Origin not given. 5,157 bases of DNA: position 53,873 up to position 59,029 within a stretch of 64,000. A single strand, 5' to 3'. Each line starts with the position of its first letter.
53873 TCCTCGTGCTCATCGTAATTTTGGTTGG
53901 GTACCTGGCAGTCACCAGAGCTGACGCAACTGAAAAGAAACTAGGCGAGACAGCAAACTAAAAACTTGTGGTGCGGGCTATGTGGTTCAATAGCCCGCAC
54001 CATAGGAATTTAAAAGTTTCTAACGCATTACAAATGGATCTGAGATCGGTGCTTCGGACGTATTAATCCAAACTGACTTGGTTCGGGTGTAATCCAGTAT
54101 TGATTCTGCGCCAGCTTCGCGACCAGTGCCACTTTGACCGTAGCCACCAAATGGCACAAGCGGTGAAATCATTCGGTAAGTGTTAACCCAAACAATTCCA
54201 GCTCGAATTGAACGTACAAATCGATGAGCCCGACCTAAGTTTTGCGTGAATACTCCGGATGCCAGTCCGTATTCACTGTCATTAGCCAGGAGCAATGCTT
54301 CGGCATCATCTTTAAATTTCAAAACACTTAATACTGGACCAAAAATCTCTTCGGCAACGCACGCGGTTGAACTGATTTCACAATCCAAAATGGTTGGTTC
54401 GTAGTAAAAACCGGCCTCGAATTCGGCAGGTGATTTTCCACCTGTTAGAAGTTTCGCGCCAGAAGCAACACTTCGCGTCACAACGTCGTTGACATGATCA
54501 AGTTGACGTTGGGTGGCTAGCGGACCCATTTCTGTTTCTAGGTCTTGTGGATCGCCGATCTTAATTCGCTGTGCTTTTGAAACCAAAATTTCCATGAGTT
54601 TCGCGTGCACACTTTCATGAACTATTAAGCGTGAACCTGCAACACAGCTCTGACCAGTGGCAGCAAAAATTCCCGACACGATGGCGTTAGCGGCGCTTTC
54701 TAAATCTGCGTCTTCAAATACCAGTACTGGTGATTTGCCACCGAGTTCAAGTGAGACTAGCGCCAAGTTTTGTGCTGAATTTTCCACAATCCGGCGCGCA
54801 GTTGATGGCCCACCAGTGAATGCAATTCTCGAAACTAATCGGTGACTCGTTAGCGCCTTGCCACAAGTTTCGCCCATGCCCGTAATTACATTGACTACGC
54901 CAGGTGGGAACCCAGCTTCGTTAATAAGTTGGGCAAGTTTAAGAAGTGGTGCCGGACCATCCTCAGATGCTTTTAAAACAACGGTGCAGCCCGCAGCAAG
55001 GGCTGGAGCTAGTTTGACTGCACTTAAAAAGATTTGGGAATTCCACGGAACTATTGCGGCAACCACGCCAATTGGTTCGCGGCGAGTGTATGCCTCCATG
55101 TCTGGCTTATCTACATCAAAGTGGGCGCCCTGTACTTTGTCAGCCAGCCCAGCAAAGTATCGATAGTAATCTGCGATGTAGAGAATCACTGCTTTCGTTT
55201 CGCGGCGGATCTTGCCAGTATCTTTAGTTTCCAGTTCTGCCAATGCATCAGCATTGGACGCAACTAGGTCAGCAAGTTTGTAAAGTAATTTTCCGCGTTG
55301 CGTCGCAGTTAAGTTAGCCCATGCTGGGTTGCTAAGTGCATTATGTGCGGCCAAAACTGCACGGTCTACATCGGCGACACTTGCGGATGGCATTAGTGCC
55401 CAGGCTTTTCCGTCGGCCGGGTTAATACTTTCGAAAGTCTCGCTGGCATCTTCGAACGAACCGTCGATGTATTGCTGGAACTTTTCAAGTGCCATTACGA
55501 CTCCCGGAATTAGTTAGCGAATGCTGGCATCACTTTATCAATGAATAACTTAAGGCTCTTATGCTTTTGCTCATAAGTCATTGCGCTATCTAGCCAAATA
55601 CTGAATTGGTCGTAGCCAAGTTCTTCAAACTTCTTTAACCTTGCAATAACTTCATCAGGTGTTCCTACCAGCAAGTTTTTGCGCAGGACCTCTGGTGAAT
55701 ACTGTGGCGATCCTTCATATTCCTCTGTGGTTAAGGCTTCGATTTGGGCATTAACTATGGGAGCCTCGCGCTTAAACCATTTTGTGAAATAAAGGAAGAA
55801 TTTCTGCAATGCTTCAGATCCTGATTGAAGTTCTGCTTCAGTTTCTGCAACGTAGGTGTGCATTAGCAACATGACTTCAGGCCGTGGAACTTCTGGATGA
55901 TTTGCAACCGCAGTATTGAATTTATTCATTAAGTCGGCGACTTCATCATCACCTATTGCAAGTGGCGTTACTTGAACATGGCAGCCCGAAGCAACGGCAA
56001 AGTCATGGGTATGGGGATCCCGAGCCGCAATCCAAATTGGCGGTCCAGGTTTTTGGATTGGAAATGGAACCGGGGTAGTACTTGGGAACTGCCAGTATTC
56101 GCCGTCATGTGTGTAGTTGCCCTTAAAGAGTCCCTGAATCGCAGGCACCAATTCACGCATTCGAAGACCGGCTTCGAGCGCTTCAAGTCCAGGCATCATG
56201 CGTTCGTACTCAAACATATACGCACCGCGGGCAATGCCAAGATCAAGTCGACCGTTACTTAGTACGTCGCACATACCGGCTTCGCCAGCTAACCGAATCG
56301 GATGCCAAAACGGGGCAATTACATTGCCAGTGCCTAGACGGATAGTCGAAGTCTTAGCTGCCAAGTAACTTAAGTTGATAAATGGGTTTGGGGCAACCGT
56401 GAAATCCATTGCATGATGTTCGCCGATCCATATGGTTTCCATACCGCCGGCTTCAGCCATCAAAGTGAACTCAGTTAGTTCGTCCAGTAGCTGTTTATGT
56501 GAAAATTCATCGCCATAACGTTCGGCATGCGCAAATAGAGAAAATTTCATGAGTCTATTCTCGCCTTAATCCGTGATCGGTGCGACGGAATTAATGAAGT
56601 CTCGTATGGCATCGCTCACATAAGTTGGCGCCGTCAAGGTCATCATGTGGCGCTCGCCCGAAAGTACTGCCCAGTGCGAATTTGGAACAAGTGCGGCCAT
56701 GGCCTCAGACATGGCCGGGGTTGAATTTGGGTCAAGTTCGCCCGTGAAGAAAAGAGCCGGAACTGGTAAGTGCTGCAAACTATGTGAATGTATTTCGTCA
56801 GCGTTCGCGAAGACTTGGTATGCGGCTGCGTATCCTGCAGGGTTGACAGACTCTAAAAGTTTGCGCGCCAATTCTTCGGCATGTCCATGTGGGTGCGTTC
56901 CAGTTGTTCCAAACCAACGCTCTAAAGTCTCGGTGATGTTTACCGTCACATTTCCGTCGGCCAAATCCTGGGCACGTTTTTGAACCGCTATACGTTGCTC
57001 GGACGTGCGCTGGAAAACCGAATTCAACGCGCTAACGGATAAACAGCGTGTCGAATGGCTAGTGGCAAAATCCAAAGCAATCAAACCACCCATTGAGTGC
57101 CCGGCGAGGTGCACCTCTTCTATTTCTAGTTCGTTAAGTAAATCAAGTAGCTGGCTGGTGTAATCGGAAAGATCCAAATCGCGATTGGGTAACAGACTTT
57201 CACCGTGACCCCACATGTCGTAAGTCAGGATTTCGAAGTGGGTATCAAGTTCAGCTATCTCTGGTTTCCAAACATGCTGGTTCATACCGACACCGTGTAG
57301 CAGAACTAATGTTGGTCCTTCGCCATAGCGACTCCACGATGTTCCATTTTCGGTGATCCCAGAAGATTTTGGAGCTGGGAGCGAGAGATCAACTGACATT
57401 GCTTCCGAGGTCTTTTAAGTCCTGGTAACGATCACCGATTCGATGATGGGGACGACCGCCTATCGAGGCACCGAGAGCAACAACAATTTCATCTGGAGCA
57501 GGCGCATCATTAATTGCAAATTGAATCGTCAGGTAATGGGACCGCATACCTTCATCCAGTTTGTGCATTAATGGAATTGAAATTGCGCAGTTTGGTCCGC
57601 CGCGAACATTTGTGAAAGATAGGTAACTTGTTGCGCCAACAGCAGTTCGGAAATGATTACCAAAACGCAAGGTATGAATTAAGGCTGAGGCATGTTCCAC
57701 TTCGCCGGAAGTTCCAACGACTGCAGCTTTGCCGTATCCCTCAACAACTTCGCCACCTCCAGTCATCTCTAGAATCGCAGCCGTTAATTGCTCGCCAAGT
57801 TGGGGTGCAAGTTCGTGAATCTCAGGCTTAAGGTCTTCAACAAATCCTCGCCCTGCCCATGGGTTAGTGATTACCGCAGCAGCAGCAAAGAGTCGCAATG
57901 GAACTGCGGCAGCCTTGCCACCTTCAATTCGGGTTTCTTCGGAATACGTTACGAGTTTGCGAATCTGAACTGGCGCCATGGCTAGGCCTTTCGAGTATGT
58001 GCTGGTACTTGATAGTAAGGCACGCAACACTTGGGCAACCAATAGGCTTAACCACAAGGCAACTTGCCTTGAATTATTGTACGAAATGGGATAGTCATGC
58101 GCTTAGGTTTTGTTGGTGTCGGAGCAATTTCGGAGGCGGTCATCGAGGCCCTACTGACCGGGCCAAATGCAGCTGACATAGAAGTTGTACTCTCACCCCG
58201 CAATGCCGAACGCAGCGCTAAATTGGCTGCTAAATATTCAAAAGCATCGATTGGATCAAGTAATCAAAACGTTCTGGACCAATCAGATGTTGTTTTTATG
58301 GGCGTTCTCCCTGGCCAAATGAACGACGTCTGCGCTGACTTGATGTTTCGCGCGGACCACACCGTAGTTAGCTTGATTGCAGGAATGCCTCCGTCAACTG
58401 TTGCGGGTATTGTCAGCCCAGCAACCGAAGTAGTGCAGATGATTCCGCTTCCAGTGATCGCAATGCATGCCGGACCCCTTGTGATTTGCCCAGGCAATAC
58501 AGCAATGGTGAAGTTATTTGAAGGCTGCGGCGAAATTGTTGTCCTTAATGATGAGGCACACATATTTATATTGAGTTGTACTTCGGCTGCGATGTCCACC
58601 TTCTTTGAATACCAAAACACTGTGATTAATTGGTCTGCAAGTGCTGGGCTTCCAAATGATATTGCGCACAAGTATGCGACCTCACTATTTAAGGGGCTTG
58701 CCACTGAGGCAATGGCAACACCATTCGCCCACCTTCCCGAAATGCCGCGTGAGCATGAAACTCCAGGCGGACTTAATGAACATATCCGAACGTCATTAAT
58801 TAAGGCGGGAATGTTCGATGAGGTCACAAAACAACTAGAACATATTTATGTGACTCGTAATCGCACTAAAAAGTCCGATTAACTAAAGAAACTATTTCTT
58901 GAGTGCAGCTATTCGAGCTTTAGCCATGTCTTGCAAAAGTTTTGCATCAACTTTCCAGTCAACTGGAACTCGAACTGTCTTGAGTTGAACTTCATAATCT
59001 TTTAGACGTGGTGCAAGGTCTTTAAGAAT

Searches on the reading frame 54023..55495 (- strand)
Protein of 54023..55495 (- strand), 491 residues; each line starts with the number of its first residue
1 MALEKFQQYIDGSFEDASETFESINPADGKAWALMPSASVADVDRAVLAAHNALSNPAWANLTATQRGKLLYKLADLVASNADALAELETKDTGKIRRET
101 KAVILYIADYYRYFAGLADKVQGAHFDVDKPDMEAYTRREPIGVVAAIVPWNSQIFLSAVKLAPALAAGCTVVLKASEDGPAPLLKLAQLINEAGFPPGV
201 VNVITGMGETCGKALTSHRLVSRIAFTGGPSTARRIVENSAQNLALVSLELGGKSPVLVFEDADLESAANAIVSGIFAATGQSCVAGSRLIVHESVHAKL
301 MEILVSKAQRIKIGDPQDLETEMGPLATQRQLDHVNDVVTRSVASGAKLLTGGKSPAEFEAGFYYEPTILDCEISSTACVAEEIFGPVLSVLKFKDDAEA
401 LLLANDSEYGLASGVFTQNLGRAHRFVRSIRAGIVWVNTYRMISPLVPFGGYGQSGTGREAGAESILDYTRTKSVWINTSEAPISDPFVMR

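Call 67: search_protein_families(library=pfam, proteins=[window:54023-55495:-], max_evalue=0.000001)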
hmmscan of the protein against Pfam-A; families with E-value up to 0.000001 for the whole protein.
window:54023-55495:- (491 aa): 1 family
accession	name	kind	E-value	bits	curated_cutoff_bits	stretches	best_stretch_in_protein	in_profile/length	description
PF00171.27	Aldedh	-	2.4e-166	554.3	23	1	16-475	4-461/461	Aldehyde dehydrogenase family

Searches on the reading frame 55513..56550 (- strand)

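Call 67: search_protein_families(library=pfam, proteins=[window:55513-56550:-], max_evalue=0.000001)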
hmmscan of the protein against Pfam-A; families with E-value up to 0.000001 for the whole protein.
window:55513-56550:- (346 aa): 1 family
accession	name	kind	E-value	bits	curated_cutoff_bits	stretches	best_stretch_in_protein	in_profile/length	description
PF00296.26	Bac_luciferase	-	1.1e-55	189.6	27.9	1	1-315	1-314/314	Luciferase-like monooxygenase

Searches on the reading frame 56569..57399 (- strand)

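Call 67: search_protein_families(library=pfam, proteins=[window:56569-57399:-], max_evalue=0.000001)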
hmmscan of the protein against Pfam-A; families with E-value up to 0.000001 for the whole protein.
window:56569-57399:- (277 aa): 3 families
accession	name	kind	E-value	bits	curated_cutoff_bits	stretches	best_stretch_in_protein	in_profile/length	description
PF00561.26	Abhydrolase_1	-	6.3e-21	75.6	25.8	1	29-256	1-243/245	alpha/beta hydrolase fold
PF12697.13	Abhydrolase_6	-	3.3e-20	74.1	26.3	1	31-263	1-216/217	Alpha/beta hydrolase family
PF12146.15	Hydrolase_4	-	2.2e-10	40.7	27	1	30-253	6-234/239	Serine aminopeptidase, S33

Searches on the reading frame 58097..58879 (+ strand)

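Call 67: search_protein_families(library=pfam, proteins=[window:58097-58879:+], max_evalue=0.000001)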
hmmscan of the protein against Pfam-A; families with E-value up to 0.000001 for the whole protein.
window:58097-58879:+ (261 aa): 1 family
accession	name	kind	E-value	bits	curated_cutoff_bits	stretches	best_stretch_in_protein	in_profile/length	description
PF03807.23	F420_oxidored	-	2.3e-12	47.8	21.6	1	2-96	1-94/94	NADP oxidoreductase coenzyme F420-dependent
